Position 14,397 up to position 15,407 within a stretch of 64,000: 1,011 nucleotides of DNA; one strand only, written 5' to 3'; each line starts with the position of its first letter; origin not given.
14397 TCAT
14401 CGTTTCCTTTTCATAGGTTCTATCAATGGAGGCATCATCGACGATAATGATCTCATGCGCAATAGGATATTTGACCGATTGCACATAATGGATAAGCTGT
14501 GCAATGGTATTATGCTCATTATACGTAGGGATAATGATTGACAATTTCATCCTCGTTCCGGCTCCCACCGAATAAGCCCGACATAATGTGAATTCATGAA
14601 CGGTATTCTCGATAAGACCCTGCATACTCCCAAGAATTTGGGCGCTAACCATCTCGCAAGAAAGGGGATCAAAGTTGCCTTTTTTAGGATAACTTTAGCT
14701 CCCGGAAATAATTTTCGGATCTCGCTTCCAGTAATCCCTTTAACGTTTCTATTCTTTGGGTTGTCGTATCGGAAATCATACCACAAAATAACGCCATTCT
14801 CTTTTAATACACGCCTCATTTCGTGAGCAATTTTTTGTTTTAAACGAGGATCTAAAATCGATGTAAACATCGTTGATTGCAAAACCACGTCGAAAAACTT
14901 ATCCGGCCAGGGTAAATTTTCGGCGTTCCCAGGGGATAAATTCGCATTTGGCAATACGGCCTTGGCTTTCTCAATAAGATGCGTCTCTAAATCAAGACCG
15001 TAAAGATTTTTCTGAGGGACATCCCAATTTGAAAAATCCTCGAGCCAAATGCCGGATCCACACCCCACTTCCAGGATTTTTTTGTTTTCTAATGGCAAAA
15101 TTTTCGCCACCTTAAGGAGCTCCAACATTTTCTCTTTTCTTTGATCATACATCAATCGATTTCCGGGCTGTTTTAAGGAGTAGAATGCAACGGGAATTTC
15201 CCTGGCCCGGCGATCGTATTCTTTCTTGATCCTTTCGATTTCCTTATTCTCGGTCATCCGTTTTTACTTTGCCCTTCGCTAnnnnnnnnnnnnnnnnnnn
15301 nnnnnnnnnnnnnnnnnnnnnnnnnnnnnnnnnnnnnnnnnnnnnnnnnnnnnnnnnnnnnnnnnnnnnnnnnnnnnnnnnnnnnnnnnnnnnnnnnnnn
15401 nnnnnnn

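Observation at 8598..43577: About 35-kb uninterrupted, translationally coupled glycan super-operon with extreme glycosyltransferase and methyltransferase density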

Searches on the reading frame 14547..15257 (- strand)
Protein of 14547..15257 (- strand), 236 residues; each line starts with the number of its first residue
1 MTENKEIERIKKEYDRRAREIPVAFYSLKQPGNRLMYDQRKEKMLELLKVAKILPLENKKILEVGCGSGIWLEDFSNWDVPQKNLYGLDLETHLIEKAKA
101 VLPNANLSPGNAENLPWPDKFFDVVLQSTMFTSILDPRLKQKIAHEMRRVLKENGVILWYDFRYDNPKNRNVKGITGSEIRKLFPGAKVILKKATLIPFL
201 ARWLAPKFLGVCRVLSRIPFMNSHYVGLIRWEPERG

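Call 4: search_protein_families(library=pfam, proteins=[window:14547-15257:-], max_evalue=0.001)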
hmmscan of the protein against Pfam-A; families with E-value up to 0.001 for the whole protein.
window:14547-15257:- (236 aa): 6 families
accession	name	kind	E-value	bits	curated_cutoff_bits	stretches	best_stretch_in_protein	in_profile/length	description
PF13649.12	Methyltransf_25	-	7.6e-16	59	27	1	61-155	1-97/97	Methyltransferase domain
PF08241.18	Methyltransf_11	-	8.5e-16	58.8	21.2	1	62-158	1-94/95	Methyltransferase domain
PF13847.12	Methyltransf_31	-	6.7e-13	49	27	1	57-163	3-113/145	Methyltransferase domain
PF13489.12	Methyltransf_23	-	1.3e-10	41.7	27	1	40-166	5-123/164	Methyltransferase domain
PF08242.18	Methyltransf_12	-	2.6e-07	31.7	30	1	62-157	1-98/98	Methyltransferase domain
PF01209.24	Ubie_methyltran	-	3.4e-06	27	20.1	1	55-160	45-152/233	ubiE/COQ5 methyltransferase family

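Call 72: search_protein_families(library=ncbifam, proteins=[window:14547-15257:-], max_evalue=0.00001)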
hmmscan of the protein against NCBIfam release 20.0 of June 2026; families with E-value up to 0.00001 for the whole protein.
window:14547-15257:- (236 aa): 17 families
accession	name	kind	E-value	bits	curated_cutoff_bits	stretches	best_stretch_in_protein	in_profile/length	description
NF045667.1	MTase_DVU1556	equivalog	4e-13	49.3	155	1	48-171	15-131/213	DVU_1556 family methyltransferase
NF045825.1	FAmtase_mtf2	equivalog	1.4e-11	44.1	400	1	50-165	51-164/248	fatty-acid O-methyltransferase Mtf2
TIGR02072.1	BioC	equivalog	4.9e-11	42.9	184.95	1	41-162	20-135/244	malonyl-ACP O-methyltransferase BioC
NF045823.1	PthPhpthDimycoMt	equivalog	1.3e-10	40.9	300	1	49-166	58-173/256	phthiotriol/phenolphthiotriol dimycocerosates methyltransferase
NF047649.1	MTase_UXPK_star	exception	2e-10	40.2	460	1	59-161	79-183/283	methyltransferase/UXPK-star double selenoprotein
NF040539.1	AST_met_ArsM_2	exception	3.5e-09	36.9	240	1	54-173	53-177/262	putative arsinothricin biosynthesis methyltransferase ArsM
NF041537.1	ArsM_AhpD_UU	exception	3.9e-09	35.8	510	1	58-161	77-182/345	arsenite methyltransferase/AhpD domain selenoprotein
TIGR01934.1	MenG_MenH_UbiE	subfamily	5e-09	35.8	158.35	1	50-163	32-145/223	ubiquinone/menaquinone biosynthesis methyltransferase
NF008300.0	PRK11088.1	equivalog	1.1e-08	34.9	303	1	36-158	66-178/272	23S rRNA (guanine(745)-N(1))-methyltransferase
TIGR03587.1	Pse_Me-ase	hypoth_equivalog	3.4e-08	33.9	112.05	1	58-152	44-135/204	pseudaminic acid biosynthesis-associated methylase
NF041536.1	ArsM_DUF2284_UU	exception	4.4e-08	31.9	575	1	58-161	77-182/459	arsenite methyltransferase/DUF2284 domain selenoprotein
NF001244.0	PRK00216.1-5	equivalog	5.8e-08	32.3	216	1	51-173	42-165/236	bifunctional demethylmenaquinone methyltransferase/2-methoxy-6-polyprenyl-1,4-benzoquinol methylase UbiE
NF001243.0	PRK00216.1-4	equivalog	2.2e-07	30.5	235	1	57-158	47-150/237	demethylmenaquinone methyltransferase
TIGR02752.1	MenG_heptapren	equivalog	1.2e-06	28.2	419.85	1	57-158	45-148/231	demethylmenaquinone methyltransferase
NF001240.0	PRK00216.1-1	equivalog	2.1e-06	27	378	1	59-163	65-172/251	bifunctional demethylmenaquinone methyltransferase/2-methoxy-6-polyprenyl-1,4-benzoquinol methylase UbiE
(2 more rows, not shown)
